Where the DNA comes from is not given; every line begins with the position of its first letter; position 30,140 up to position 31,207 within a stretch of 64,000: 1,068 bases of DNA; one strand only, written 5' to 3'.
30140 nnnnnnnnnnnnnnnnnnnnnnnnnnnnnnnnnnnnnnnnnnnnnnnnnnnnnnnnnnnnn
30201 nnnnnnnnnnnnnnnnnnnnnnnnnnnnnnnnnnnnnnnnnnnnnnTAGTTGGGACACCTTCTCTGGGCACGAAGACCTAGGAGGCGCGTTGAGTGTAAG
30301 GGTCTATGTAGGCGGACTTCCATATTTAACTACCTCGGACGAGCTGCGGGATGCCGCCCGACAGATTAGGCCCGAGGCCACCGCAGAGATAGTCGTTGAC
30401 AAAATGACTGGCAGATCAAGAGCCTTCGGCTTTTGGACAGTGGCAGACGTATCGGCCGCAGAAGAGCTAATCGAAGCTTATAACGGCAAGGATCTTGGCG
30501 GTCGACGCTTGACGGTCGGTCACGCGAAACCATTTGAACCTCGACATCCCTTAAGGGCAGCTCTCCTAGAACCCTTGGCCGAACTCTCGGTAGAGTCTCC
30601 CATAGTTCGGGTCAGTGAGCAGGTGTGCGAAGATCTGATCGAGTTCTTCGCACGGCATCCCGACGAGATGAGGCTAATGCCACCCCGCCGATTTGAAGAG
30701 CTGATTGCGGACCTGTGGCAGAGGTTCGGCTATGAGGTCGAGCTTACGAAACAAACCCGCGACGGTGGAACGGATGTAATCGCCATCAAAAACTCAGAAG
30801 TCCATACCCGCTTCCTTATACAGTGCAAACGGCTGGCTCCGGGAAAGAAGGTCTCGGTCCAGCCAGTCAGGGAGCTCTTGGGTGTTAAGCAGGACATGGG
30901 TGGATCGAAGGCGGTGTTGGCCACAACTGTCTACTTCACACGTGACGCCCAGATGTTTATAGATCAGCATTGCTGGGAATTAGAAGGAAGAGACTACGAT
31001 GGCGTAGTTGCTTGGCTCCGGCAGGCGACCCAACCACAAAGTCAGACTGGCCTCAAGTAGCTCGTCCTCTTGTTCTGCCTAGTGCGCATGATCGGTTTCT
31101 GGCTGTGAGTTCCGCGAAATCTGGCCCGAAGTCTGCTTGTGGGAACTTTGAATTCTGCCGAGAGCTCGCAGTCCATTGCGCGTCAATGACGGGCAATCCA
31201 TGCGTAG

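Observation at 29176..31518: Integrase-less satellite island (E_a) carrying a compact nuclease + RRM-Mrr two-gene module: candidate novel defence/toxin system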

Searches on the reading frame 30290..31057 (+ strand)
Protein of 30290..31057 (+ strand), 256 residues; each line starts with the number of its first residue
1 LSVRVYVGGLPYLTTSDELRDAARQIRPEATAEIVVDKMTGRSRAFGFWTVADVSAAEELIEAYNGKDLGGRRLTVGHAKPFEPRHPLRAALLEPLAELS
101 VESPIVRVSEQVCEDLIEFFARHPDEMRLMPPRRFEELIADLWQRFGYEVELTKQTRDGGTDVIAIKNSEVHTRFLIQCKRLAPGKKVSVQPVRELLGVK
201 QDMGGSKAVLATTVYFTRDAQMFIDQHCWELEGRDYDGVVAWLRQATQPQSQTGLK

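Call 6: search_protein_families(library=pfam, proteins=[window:30290-31057:+], max_evalue=0.1)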
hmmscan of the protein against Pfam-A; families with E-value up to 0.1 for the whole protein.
window:30290-31057:+ (256 aa): 5 families
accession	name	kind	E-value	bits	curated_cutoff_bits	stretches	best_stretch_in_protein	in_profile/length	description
PF04471.18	Mrr_cat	-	2.7e-23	82.7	21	1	130-226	4-99/115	Restriction endonuclease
PF00076.28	RRM_1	-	3.1e-13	49.8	20.7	1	5-74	1-69/70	RNA recognition motif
PF22722.2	NA-iREase1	-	5e-07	30.1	27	1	135-225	1-89/106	NACHT-associated inactive Restriction Endonuclease 1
PF13156.12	Mrr_cat_2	-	0.00041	20.7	22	1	137-226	8-97/127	Restriction endonuclease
PF10356.15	RRG7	-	0.052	13.4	22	1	166-204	78-114/185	Required for respiratory growth protein 7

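Call 7: search_protein_families(library=padloc, proteins=[window:30290-31057:+], max_evalue=1)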
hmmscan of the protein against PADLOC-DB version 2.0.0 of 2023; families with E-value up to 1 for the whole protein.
window:30290-31057:+ (256 aa): 9 families
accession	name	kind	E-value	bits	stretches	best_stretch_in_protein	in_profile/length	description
PDLC04819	PDC-S02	-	3.6e-11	40.9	1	110-226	178-290/334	-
PDLC03663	mREase_IV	-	9e-11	39.1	1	127-228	410-509/544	Type IV methyl-directed restriction enzyme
PDLC00631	ZorD1|ZorD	-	1.8e-08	30.7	1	129-200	947-1013/1071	"SWI2/SNF2 helicase, Mrr-like nuclease"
PDLC04796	PDC-S02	-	1.9e-08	31.7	1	126-219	239-332/390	-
PDLC04806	PDC-S02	-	1.8e-06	25.5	1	131-221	186-277/324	-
PDLC04815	PDC-S02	-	6.3e-06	23.7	1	134-235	209-310/346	-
PDLC03657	mREase_IV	-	0.00046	17.6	1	127-226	169-274/317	Type IV methyl-directed restriction enzyme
PDLC00628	ZorD1|ZorD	-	0.00046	16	1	128-197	1025-1088/1171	"SWI2/SNF2 helicase, Mrr-like nuclease"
PDLC03203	mREase_II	-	0.0012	16.2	1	135-224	257-352/393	Type II methyl-directed restriction enzyme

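Call 12: find_homologous_proteins(query=window:30290-31057:+)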
Query window:30290-31057:+ (256 aa): 481 proteins with E <= 0.001 among 2880 candidates; the best 120 are listed.
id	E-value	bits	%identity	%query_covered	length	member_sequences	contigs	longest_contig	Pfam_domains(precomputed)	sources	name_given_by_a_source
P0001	7.8e-168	574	100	100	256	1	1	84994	PF00076.29,PF22722.3,PF04471.19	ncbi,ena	-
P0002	1.6e-128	446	78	100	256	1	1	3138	PF13156.13,PF00076.29,PF22722.3,PF04471.19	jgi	jgi:HJR/Mrr/RecB family endonuclease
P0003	3.1e-122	425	76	99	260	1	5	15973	PF13156.13,PF00076.29,PF22722.3,PF04471.19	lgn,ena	-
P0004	1.5e-121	423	75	96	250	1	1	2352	PF00076.29,PF04471.19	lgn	-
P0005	8.2e-119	414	75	98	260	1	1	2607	PF13156.13,PF00076.29,PF22722.3,PF04471.19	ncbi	-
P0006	1.0e-100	354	62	98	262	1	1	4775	PF13156.13,PF00076.29,PF22722.3,PF04471.19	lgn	-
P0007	5.5e-89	316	56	96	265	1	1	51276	PF00076.29,PF22722.3,PF04471.19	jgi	-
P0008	9.3e-89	315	59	95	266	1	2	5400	PF13156.13,PF00076.29,PF22722.3,PF04471.19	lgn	-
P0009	1.8e-86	308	56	98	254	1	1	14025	PF13156.13,PF00076.29,PF22722.3,PF04471.19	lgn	-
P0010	9.5e-86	305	59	96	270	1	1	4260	PF00076.29,PF22722.3,PF04471.19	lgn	-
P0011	6.0e-78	280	52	94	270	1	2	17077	PF13156.13,PF00076.29,PF22722.3,PF04471.19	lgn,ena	-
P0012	1.9e-75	272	53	95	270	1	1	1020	PF13156.13,PF00076.29,PF22722.3,PF04471.19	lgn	-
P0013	7.5e-72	260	48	95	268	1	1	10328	PF13156.13,PF00076.29,PF22722.3,PF04471.19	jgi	-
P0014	2.1e-69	252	55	84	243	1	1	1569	PF13156.13,PF00076.29,PF22722.3,PF04471.19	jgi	jgi:HJR/Mrr/RecB family endonuclease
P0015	2.7e-68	248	56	82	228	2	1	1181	PF13156.13,PF22722.3,PF04471.19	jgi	-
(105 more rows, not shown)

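Call 22: find_related_loci(query=A3, collection=metagenome_contigs, flank=6000)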
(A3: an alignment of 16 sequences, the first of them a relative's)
Query A3 (256 aa) in metagenome_contigs; peptide patterns used: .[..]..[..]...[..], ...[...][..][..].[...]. (x = any residue, [..] = any of these).
397 stretches matched a pattern; 255 encode a relative of the query (tblastn E <= 1e-3); the best 80 are kept; 80 distinct loci.
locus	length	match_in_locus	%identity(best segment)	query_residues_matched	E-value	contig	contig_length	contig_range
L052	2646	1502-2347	45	1-251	5e-73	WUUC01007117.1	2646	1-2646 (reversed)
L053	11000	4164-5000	41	4-254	1e-64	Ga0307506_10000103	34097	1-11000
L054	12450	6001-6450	53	95-244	9e-54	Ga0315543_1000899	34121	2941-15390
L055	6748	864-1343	53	94-248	1e-53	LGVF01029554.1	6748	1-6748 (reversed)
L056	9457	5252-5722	51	94-245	2e-53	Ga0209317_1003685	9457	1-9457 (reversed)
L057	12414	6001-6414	56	108-245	4e-52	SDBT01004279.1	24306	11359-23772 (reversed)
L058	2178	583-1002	56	105-244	3e-52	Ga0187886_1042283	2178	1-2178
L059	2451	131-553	60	103-243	5e-52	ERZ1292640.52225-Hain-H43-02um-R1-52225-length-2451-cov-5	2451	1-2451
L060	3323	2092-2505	56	108-245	3e-51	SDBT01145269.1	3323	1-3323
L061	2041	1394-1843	54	96-243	9e-51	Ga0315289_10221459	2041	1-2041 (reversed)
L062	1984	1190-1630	55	98-244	1e-50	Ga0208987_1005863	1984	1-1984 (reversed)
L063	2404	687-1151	54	96-245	2e-49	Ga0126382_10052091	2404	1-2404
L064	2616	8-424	52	105-243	1e-48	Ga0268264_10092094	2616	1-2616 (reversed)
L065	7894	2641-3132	47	95-253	1e-48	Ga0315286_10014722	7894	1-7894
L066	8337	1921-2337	54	105-243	1e-48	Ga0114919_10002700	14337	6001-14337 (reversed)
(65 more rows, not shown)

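Call 24: find_encoding_contigs(protein=P0003, flank=6000, max_places=3)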
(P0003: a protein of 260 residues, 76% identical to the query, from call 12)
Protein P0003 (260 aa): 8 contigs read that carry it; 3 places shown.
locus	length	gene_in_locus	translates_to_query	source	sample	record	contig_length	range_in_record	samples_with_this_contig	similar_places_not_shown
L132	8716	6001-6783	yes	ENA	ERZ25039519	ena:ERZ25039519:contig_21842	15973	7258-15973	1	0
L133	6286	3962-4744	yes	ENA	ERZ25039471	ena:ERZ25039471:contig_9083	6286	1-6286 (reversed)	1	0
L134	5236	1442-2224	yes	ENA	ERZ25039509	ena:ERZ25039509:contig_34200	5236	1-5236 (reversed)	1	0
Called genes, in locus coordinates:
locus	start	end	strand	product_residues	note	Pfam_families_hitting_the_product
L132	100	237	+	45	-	-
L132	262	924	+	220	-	-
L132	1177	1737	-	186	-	-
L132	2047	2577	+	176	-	-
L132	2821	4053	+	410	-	PF18897:Gp3-like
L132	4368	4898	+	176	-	PF03703:bPH_2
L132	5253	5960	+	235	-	-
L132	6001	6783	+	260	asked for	PF00076:RRM_1, PF04471:Mrr_cat, PF13156:Mrr_cat_2 (weak), PF22722:NA-iREase1 (weak)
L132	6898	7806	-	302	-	PF04471:Mrr_cat, PF13156:Mrr_cat_2 (weak), PF01582:TIR, PF08937:ThsB_TIR (weak), PF13676:TIR_2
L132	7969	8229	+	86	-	-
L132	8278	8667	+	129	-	-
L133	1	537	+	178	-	?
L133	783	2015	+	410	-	PF18897:Gp3-like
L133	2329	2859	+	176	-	PF03703:bPH_2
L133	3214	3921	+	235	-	-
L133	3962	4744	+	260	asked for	PF00076:RRM_1, PF04471:Mrr_cat, PF13156:Mrr_cat_2 (weak), PF22722:NA-iREase1 (weak)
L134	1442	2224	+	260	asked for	PF00076:RRM_1, PF04471:Mrr_cat, PF13156:Mrr_cat_2 (weak), PF22722:NA-iREase1 (weak)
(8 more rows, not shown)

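Call 25: find_encoding_contigs(protein=P0007, flank=6000, max_places=2)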
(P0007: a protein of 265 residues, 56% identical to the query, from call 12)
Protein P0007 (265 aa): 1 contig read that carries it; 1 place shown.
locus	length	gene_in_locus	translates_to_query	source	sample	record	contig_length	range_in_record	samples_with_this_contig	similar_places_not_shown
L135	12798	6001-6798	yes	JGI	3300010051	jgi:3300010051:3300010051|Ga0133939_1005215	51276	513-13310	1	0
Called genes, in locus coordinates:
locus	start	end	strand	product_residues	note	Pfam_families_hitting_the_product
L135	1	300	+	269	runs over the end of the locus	?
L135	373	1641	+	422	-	PF25145:NfeD1b_N (weak), PF01343:Peptidase_S49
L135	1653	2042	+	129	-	PF02924:HDPD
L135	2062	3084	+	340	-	PF03864:Phage_cap_E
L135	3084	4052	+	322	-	PF05354:Phage_attach, PF20039:DUF6441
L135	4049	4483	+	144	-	-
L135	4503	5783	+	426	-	PF18906:Phage_tube_2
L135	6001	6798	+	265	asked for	PF00076:RRM_1, PF04471:Mrr_cat, PF22722:NA-iREase1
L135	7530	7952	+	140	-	PF27119:Phage_YdaY (weak)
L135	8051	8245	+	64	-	PF24752:DUF7697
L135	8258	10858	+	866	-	PF06791:TMP_2, PF09718:Tape_meas_lam_C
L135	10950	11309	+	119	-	-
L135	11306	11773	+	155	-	PF08875:DUF1833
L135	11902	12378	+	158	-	PF00877:NLPC_P60 (faint)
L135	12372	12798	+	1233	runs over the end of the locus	PF06805:Lambda_tail_I (faint), PF24801:FNIII-A_GpJ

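Call 26: find_encoding_contigs(protein=P0009, flank=6000, max_places=2)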
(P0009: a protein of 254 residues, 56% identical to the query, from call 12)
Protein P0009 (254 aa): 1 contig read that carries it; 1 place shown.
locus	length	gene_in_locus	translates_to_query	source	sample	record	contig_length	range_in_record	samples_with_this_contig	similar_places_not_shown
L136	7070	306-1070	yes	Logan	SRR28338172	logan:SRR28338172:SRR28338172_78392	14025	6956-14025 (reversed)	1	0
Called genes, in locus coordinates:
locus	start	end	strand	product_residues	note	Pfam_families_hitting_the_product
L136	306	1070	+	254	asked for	PF00076:RRM_1, PF04471:Mrr_cat, PF13156:Mrr_cat_2 (faint), PF22722:NA-iREase1 (weak)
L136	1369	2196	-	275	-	PF06114:Peptidase_M78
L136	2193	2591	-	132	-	PF13560:HTH_31, PF01381:HTH_3, PF12844:HTH_19, PF13413:HTH_25 (weak), PF13443:HTH_26 (weak)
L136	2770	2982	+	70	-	-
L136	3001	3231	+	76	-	PF09954:DUF2188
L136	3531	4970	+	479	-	PF13620:CarboxypepD_reg (weak)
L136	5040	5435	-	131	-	-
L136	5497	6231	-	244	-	-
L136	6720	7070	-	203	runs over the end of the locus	PF04002:RadC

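Call 27: find_encoding_contigs(protein=P0011, flank=6000, max_places=2)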
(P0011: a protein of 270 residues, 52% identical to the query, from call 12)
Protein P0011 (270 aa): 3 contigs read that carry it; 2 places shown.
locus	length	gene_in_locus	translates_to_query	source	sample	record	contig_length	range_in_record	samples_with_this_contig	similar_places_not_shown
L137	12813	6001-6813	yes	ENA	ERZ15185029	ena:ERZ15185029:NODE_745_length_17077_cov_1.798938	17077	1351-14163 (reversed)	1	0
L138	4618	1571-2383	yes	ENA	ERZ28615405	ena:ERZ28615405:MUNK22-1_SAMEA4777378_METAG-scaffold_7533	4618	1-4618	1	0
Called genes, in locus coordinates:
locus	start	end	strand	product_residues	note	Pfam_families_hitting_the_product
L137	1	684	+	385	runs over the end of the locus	PF04326:SLFN_AlbA_2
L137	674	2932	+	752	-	PF01555:N6_N4_Mtase (weak)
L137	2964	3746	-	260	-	-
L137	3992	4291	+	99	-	-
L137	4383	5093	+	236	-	-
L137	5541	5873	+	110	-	-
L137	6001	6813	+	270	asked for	PF00076:RRM_1, PF04471:Mrr_cat, PF13156:Mrr_cat_2, PF22722:NA-iREase1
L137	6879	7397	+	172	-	-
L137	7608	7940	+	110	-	PF07411:DUF1508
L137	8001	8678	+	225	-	-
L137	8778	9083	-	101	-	PF19663:DUF6166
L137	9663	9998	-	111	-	PF13744:HTH_37, PF13560:HTH_31, PF01381:HTH_3, PF12844:HTH_19 (weak), PF13413:HTH_25 (weak)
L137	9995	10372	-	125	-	PF05973:Gp49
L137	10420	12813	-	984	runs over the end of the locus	PF13700:DUF4158, PF01526:DDE_Tnp_Tn3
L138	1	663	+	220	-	?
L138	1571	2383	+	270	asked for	PF00076:RRM_1, PF04471:Mrr_cat, PF13156:Mrr_cat_2, PF22722:NA-iREase1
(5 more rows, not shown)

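Call 29: find_encoding_contigs(protein=P0006, flank=5000, max_places=2)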
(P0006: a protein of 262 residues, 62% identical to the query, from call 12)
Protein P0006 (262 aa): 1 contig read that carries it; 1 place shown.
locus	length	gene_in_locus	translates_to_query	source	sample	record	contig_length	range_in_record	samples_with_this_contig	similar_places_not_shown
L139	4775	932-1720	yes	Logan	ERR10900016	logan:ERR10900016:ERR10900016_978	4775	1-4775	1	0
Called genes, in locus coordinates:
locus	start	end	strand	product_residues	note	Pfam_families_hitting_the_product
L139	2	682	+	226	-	?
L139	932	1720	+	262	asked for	PF00076:RRM_1, PF04471:Mrr_cat, PF13156:Mrr_cat_2 (weak), PF22722:NA-iREase1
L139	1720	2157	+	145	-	-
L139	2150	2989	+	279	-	-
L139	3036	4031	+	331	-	-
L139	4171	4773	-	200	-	?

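Call 30: find_encoding_contigs(protein=P0008, flank=5000, max_places=2)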
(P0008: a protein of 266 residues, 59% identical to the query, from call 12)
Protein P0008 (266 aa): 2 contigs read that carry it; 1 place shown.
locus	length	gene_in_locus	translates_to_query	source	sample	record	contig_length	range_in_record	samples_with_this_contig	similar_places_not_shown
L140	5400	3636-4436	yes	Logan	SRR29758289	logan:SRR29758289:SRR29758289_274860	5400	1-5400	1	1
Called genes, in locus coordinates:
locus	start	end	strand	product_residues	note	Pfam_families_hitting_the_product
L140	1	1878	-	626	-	?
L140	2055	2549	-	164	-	PF01047:MarR, PF12802:MarR_2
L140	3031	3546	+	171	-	PF13930:Endonuclea_NS_2 (weak)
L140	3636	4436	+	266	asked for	PF00076:RRM_1, PF04471:Mrr_cat, PF13156:Mrr_cat_2 (weak), PF22722:NA-iREase1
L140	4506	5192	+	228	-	-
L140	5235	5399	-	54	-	?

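Call 31: find_encoding_contigs(protein=P0010, flank=5000, max_places=2)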
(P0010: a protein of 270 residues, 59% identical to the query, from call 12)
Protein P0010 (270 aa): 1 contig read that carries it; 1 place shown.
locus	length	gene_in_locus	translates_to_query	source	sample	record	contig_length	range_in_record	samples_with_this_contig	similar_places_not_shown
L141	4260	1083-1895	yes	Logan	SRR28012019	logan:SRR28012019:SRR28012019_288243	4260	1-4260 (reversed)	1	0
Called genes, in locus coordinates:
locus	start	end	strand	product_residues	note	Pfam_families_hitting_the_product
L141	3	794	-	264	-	?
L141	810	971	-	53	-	-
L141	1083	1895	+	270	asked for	PF00076:RRM_1, PF04471:Mrr_cat, PF22722:NA-iREase1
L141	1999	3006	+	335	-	-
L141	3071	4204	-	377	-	PF10137:CAP12-PCTIR_TIR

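Call 32: find_encoding_contigs(protein=P0013, flank=6000, max_places=2)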
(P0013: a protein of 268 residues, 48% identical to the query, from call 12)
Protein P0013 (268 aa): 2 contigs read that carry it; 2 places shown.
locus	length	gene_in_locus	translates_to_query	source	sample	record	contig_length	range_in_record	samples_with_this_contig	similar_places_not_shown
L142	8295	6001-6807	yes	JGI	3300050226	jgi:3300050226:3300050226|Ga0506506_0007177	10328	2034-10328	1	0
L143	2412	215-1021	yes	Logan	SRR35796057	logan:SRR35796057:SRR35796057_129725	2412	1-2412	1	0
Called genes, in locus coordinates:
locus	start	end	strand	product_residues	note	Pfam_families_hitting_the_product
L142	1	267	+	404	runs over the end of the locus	-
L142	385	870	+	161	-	-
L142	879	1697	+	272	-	PF09250:Prim-Pol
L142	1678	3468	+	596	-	PF13148:DUF3987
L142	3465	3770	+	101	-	-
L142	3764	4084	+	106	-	PF12728:HTH_17 (weak)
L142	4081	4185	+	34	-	-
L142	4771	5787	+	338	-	-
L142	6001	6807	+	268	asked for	PF00076:RRM_1, PF04471:Mrr_cat, PF13156:Mrr_cat_2, PF22722:NA-iREase1 (weak)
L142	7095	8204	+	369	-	PF00589:Phage_integrase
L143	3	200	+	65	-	?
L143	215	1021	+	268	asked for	PF00076:RRM_1, PF04471:Mrr_cat, PF13156:Mrr_cat_2, PF22722:NA-iREase1 (weak)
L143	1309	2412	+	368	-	?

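Call 34: search_protein_families(library=phrogs, proteins=[window:30290-31057:+], max_evalue=0.01)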
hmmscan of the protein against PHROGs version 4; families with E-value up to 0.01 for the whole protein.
window:30290-31057:+ (256 aa): 3 families
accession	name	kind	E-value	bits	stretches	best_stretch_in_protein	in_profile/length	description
phrog_729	-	other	6.2e-11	42.9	1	134-245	156-270/277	cold shock protein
phrog_17577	-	DNA, RNA and nucleotide metabolism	1.1e-10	42.3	1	127-229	81-180/210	restriction endonuclease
phrog_33422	-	unknown function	0.0014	19.1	1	133-226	114-204/220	-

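Call 35: search_protein_families(library=ncbifam, proteins=[window:30290-31057:+], max_evalue=0.01)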
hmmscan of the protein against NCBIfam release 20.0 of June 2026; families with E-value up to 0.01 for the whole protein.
window:30290-31057:+ (256 aa): 7 families
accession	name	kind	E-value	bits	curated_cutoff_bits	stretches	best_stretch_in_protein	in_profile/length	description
NF058537.1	Rbp_regulator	equivalog_domain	1.4e-13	50.9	100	1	5-81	2-78/79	RNA-binding regulator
TIGR01622.1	SF-CC1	subfamily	8.1e-11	41.6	231.65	1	3-85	220-302/500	splicing factor, CC1-like family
TIGR01642.1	U2AF_lg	subfamily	5.4e-09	35.1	310.3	1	4-79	298-373/510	U2 snRNP auxilliary factor, large subunit, splicing factor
TIGR01661.1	ELAV_HUD_SF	subfamily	0.00044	19.9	279.1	1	7-81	8-82/351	ELAV/HuD family splicing factor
TIGR01628.1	PABP-1234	subfamily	0.00065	19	497.1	1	5-85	288-367/595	polyadenylate binding protein, human types 1, 2, 3, 4 family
TIGR01645.1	half-pint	subfamily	0.0033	16.3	443.95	1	3-79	107-181/607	poly-U binding splicing factor, half-pint family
TIGR01659.1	sex-lethal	subfamily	0.0068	16.1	486.2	1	7-81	112-186/346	sex-lethal family splicing factor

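Call 50: predict_structure(alignment_id=A3)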
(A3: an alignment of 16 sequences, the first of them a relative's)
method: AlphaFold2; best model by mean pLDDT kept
length: 256 residues; sequences in the alignment: 16
mean_pLDDT: 58.2   pTM: 0.36
mean pLDDT of the five models: 58.2, 55.9, 55.0, 54.0, 52.8
residues with pLDDT >= 90: 52; 70-90: 25; 50-70: 56; < 50: 123
segments of 3 or more residues with pLDDT < 50: 82-114, 152-161, 166-238, 250-256
pLDDT, mean of each block of 10 residues (from residue 1): 91 91 95 81 87 95 90 87 38 34 30 52 61 59 60 46 48 42 43 39 28 34 37 40 59 33
secondary structure, 60 per line:
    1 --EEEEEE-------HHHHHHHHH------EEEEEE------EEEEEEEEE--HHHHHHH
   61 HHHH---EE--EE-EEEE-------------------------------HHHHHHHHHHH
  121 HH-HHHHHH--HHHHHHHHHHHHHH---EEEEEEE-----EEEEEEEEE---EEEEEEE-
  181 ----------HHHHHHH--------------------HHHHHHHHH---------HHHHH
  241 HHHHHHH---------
elements in order: E3-8 H16-24 E31-36 E43-51 H54-64 E75-78 H110-122 H124-129 H132-145 E149-155 E161-169 E173-179 H191-197 H218-226 H236-247

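Call 53: find_encoding_contigs(protein=P0004, flank=5000, max_places=2)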
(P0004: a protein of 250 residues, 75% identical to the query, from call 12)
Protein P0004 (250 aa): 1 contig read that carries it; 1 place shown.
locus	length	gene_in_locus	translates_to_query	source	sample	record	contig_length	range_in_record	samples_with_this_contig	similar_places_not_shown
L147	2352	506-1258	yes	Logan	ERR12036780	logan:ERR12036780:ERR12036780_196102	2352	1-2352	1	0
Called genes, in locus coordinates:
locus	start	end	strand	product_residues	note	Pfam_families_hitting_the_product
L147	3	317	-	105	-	?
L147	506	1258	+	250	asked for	PF00076:RRM_1, PF04471:Mrr_cat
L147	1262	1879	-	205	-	-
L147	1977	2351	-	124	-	?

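Call 60: find_related_loci(query=A3, collection=viral_contigs, flank=5000)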
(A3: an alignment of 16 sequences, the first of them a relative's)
Query A3 (256 aa) in viral_contigs; peptide patterns used: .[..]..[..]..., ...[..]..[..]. (x = any residue, [..] = any of these).
27 stretches matched a pattern; 1 encode a relative of the query (tblastn E <= 1e-3); 1 distinct loci.
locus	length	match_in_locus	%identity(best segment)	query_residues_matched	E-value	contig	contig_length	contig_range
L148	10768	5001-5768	56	3-248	9e-98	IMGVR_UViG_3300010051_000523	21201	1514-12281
